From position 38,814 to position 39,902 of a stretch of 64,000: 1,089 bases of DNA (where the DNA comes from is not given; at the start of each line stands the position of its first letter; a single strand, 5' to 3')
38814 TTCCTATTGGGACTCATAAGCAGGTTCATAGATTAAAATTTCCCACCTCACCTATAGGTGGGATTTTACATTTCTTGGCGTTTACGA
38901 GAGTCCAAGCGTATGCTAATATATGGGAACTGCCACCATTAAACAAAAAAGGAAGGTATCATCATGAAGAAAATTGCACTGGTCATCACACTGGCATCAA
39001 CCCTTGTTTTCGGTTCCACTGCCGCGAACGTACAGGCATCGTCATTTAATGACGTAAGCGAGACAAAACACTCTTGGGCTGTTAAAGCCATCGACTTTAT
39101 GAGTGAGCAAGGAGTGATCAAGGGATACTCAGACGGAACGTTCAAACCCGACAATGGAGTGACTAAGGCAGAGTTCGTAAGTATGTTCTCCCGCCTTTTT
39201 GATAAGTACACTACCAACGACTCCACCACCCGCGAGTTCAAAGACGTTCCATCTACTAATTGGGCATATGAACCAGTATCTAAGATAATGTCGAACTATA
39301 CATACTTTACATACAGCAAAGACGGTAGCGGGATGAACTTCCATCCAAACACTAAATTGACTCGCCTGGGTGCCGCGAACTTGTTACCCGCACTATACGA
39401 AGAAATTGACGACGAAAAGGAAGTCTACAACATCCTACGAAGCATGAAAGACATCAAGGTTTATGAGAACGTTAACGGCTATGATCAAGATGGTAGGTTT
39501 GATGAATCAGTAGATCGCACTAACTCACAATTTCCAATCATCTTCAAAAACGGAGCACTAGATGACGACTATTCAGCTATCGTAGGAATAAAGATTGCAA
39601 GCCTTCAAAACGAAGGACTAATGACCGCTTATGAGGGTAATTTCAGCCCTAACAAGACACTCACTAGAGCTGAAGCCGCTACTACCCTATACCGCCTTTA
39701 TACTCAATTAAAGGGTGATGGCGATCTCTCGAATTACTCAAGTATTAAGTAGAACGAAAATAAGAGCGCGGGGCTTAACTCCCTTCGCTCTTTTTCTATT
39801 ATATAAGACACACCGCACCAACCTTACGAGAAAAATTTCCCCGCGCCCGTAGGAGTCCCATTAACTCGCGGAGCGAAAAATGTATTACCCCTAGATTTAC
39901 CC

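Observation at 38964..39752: Phage-encoded secreted protein made only of a signal peptide and three SLH domains: candidate receptor-masking or superinfection-exclusion factor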

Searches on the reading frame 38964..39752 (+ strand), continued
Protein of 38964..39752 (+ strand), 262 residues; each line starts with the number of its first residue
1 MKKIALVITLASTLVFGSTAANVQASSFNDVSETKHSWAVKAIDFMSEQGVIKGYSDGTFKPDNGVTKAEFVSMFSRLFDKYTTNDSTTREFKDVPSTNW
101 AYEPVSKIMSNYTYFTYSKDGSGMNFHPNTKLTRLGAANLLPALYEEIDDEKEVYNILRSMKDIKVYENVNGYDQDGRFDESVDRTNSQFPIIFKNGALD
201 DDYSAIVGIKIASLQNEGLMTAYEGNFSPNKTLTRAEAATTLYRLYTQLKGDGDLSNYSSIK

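Call 39: find_encoding_contigs(protein=P0007, flank=8000, max_places=2)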
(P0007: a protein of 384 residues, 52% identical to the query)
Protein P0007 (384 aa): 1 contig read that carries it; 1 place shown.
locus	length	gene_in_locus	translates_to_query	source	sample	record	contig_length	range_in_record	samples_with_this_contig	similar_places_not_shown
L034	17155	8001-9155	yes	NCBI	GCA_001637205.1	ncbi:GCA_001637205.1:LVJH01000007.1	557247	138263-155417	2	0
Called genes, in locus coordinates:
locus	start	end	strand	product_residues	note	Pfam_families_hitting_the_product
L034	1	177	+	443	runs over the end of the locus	PF00278:Orn_DAP_Arg_deC, PF02784:Orn_Arg_deC_N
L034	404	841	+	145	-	PF00160:Pro_isomerase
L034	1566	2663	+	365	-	PF00383:dCMP_cyt_deam_1, PF14437:MafB19-deam, PF01872:RibD_C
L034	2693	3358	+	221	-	PF00677:Lum_binding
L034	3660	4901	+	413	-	PF00926:DHBP_synthase, PF00925:GTP_cyclohydro2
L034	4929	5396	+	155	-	PF00885:DMRL_synthase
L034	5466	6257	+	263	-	PF02616:SMC_ScpA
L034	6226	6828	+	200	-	PF04079:SMC_ScpB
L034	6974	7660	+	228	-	PF11167:DUF2953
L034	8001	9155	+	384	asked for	PF00395:SLH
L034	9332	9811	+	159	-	PF09579:Spore_YtfJ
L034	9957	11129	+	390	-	PF00768:Peptidase_S11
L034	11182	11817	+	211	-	PF07670:Gate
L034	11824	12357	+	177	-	PF07670:Gate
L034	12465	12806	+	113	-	-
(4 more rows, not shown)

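Call 40: find_encoding_contigs(protein=P0006, flank=8000, max_places=2)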
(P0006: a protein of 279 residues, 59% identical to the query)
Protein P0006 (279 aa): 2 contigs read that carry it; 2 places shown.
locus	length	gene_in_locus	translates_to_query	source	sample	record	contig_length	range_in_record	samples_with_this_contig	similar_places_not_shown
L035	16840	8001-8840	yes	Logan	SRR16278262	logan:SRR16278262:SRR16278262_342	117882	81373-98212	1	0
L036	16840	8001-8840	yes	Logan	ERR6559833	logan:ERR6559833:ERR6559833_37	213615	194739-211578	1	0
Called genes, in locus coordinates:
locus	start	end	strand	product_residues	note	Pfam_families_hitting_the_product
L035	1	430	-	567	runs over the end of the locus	PF27249:MJ0330_N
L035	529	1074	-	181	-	PF00265:TK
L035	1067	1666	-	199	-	-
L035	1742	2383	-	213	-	-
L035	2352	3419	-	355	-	PF13692:Glyco_trans_1_4 (weak)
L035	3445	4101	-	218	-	-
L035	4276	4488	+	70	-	-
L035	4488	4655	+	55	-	-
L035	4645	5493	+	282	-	PF01145:Band_7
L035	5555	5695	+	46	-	-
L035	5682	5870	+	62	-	-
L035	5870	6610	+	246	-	PF22882:GT-D-like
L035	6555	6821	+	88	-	-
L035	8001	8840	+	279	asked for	PF00395:SLH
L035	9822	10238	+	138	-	-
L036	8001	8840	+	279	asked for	PF00395:SLH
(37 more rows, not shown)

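Call 41: fold_search(model_id=the predicted structure, library=pdb)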
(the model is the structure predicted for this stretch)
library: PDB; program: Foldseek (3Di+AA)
matches with E <= 10: 35; with E <= 0.001: 14
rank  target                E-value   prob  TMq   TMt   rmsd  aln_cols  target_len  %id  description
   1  7sv3                  2.7e-06  1.00  0.44  0.64   7.5       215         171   17  Crystal structure of SpaA-SLH in complex with 4,6-Pyr-beta-D-ManNAc-(1->4)-beta-D-GlcNAcOMe (released 2022-03-09)
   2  3pyw                  4.3e-06  1.00  0.49  0.70   7.4       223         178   18  The structure of the SLH domain from B. anthracis surface array protein at 1.8A (released 2011-04-27)
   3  7sv4                  8.4e-06  1.00  0.45  0.67   6.3       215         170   18  Crystal structure of SpaA-SLH in complex with 4,6-Pyr-beta-D-ManNAc-(1->4)-beta-D-GlcNAc-(1->3)-4,6-Pyr-beta-D-ManNAcOMe (released 2022-03-09)
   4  6bt4                  2.2e-05  1.00  0.43  0.66   7.9       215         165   18  Crystal structure of the SLH domain of Sap from Bacillus anthracis in complex with a pyruvylated SCWP unit (released 2018-03-21)
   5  7sv6                  2.3e-05  1.00  0.41  0.61   6.5       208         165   18  Crystal structure of SpaA-SLH/G46A/G109A in complex with 4,6-Pyr-beta-D-ManNAc-(1->4)-beta-D-GlcNAcOMe (released 2022-03-09)
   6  6cwc_B                2.5e-05  1.00  0.45  0.68   6.2       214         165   17  Crystal structure of SpaA-SLH (released 2018-08-15)
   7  6cwm                  2.6e-05  1.00  0.49  0.71   4.6       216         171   19  Crystal structure of SpaA-SLH/G109A (released 2018-08-15)
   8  6cwr                  3.1e-05  1.00  0.43  0.64   6.2       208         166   16  Crystal structure of SpaA-SLH/G46A/G109A in complex with 4,6-Pyr-beta-D-ManNAcOMe (released 2018-08-15)
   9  6cwc_A                3.6e-05  1.00  0.43  0.65   6.3       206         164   16  Crystal structure of SpaA-SLH (released 2018-08-15)
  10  6cwf_A                4.6e-05  1.00  0.43  0.64   6.3       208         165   17  Crystal structure of SpaA-SLH in complex with 4,6-Pyr-beta-D-ManNAcOMe (released 2018-08-15)
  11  6cwh_C                6.4e-05  1.00  0.43  0.65   6.9       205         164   16  Crystal structure of SpaA-SLH in complex with 4,6-Pyr-beta-D-ManNAcOMe (P1) (released 2018-08-15)
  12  6cwn                  1.0e-04  1.00  0.42  0.63   6.7       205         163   18  Crystal structure of SpaA-SLH/G109A in complex with 4,6-Pyr-beta-D-ManNAcOMe (released 2018-08-15)
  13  7sv5_B                1.9e-04  1.00  0.42  0.62   6.1       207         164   17  Crystal structure of SpaA-SLH/G109A in complex with 4,6-Pyr-beta-D-ManNAc-(1->4)-beta-D-GlcNAcOMe (released 2022-03-09)
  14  7sv5_A                2.2e-04  1.00  0.41  0.61   6.2       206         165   17  Crystal structure of SpaA-SLH/G109A in complex with 4,6-Pyr-beta-D-ManNAc-(1->4)-beta-D-GlcNAcOMe (released 2022-03-09)
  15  6cwl_B                1.2e-03  1.00  0.39  0.66   6.2       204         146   18  Crystal structure of SpaA-SLH in complex with beta-D-GlcNAc-(1->3)-4,6-Pyr-beta-D-ManNAcOMe (released 2018-08-15)
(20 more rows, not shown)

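Call 52: find_encoding_contigs(protein=P0009, flank=10000, max_places=3)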
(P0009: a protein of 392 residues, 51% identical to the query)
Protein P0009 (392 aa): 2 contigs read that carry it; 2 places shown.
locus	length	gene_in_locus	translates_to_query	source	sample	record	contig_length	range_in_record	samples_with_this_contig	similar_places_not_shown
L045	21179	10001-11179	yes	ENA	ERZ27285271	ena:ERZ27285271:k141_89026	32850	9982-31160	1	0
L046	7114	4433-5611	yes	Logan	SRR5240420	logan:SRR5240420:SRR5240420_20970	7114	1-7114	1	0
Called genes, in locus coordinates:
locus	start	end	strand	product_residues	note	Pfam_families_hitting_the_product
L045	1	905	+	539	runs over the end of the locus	PF03323:GerA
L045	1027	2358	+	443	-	PF00278:Orn_DAP_Arg_deC, PF02784:Orn_Arg_deC_N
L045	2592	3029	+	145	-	PF00160:Pro_isomerase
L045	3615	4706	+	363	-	PF00383:dCMP_cyt_deam_1, PF14437:MafB19-deam, PF01872:RibD_C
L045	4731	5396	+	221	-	PF00677:Lum_binding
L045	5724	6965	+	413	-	PF00926:DHBP_synthase, PF00925:GTP_cyclohydro2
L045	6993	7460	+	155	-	PF00885:DMRL_synthase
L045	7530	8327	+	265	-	PF02616:SMC_ScpA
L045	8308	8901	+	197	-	PF04079:SMC_ScpB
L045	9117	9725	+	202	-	PF11167:DUF2953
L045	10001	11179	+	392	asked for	PF00395:SLH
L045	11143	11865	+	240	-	PF09579:Spore_YtfJ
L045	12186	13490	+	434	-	PF00768:Peptidase_S11, PF13354:Beta-lactamase2 (faint)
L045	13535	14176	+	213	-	PF07670:Gate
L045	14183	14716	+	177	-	PF07670:Gate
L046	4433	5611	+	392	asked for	PF00395:SLH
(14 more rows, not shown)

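Call 54: find_encoding_contigs(protein=window:38964-39752:+, flank=3000, max_places=10)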
Protein window:38964-39752:+ (262 aa): 12 contigs read that carry it; 4 places shown.
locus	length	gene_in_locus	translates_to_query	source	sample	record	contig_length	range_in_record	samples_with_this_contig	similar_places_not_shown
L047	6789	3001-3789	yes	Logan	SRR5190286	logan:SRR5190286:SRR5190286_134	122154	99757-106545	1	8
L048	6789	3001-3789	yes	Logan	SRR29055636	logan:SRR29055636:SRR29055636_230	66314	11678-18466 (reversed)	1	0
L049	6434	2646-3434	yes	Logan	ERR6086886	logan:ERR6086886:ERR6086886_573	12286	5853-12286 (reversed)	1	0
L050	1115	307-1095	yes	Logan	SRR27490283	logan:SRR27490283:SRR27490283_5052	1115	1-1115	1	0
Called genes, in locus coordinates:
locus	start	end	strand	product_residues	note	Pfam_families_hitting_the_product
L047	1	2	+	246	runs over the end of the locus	PF22882:GT-D-like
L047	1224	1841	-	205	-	-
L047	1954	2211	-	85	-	-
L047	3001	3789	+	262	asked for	PF00395:SLH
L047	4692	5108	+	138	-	-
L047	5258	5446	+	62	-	-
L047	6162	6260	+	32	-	-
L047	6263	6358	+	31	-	-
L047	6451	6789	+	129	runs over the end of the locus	-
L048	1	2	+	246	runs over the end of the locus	PF22882:GT-D-like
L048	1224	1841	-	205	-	-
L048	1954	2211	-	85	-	-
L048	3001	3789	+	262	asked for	PF00395:SLH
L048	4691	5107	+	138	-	-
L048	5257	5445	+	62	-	-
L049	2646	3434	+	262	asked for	PF00395:SLH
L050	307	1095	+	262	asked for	PF00395:SLH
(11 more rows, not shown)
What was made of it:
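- The exact allele is on 12 contigs, always in this context (call 54).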

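Call 55: find_related_loci(query=A1, collection=genome_contigs, flank=8000)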
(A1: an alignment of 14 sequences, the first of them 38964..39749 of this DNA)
Query A1 (262 aa) in genome_contigs; peptide patterns used: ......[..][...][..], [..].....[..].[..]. (x = any residue, [..] = any of these).
304 stretches matched a pattern; 214 encode a relative of the query (tblastn E <= 1e-3); the best 80 are kept; 80 distinct loci.
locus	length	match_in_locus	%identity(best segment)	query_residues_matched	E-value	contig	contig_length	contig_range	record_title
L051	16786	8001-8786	79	1-262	9e-146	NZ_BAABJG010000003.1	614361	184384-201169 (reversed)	Paenibacillus vulneris strain JCM 18268 sequence03, whole genome shotgun sequence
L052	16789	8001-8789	52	6-260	1e-84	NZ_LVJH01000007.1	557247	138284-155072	Paenibacillus glacialis strain DSM 22343 PGLA07, whole genome shotgun sequence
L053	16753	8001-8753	52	17-260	1e-80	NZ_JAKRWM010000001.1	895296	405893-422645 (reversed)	Cohnella mopanensis strain YIM B01951 contig1, whole genome shotgun sequence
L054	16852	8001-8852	40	2-260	2e-57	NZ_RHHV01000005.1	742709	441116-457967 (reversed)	Brevibacillus parabrevis strain NRRL NRS 605 contig_5, whole genome shotgun sequence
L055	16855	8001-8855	38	1-260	3e-53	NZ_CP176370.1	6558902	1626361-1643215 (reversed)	Brevibacillus fortis strain LJQJ21 chromosome, complete genome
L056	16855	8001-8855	38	1-260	4e-53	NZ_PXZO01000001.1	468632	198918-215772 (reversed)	Brevibacillus porteri strain NRRL B-41110 contig_1, whole genome shotgun sequence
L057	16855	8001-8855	39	1-260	2e-53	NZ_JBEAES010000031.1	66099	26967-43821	Brevibacillus sp. FIR094 NODE_31_length_66099_cov_154.914724, whole genome shotgun sequence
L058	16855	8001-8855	38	1-260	3e-52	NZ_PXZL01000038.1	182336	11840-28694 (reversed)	Brevibacillus formosus strain NRRL NRS-863 N863_contig_38, whole genome shotgun sequence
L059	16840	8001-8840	39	7-260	1e-52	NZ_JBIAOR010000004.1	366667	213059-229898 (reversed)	Brevibacillus sp. NPDC003359 NPDC003359_401_C7.ctg-0004, whole genome shotgun sequence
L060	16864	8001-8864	36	2-260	1e-50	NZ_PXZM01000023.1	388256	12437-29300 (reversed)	Brevibacillus fortis strain NRRL NRS-1210 N1210_contig_23, whole genome shotgun sequence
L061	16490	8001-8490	72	1-260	5e-50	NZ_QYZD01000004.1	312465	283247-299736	Paenibacillus thiaminolyticus strain BO5 NODE_4_length_312465_cov_227.762648, whole genome shotgun sequence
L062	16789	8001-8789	37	23-260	9e-49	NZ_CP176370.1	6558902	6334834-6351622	Brevibacillus fortis strain LJQJ21 chromosome, complete genome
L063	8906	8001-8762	39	28-260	7e-47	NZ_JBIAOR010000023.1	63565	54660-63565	Brevibacillus sp. NPDC003359 NPDC003359_401_C7.ctg-0023, whole genome shotgun sequence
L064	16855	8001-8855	36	4-262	8e-41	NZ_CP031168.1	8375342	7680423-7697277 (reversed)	Paenibacillus sp. H1-7 chromosome, complete genome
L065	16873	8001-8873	37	2-261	2e-40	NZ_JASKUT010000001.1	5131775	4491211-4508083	Paenibacillus silviterrae strain UW52 contig.1.cir, whole genome shotgun sequence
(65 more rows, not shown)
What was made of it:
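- The architecture is widespread in Paenibacillus, Brevibacillus, Cohnella and Saccharibacillus (call 55).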

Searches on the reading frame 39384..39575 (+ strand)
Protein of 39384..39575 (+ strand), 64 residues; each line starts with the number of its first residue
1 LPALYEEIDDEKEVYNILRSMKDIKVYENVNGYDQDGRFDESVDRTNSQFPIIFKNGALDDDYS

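Call 86: search_protein_representatives(protein=window:39384-39575:+)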
Query: 64 residues. Proteins with E-value up to 0.001 (for the whole library): 6; up to 1e-10: 1; up to 1e-30: 0. The best 6 are listed.
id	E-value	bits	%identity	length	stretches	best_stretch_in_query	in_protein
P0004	3.0e-13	65.2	55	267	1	1-64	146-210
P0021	1.4e-08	50.6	-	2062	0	-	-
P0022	4.9e-08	48.8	48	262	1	1-64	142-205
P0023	1.8e-05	40.8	31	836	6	2-40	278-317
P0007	1.4e-04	38.0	42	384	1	1-63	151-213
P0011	2.0e-04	37.5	44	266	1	2-58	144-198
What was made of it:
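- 39384..39575 (+): Family-specific acidic insert (aa 141-204; 16 D/E, 7 K/R) between SLH2 and the helices of SLH3; predicted structured (helix 151-160, strands 166-168 and 192-195, pLDDT above 90). Only 6 hits at E<=1e-3 in 1.84 billion representative proteins, 4 of them this family (call 86).
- Tried and rejected: Insert as a known or portable domain: rejected. phmmer of residues 141-204 against 1.84 billion representatives found only 6 hits, 4 in this family; the other two are a 2062-aa and an 836-aa repetitive protein of no evident relevance (call 86).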
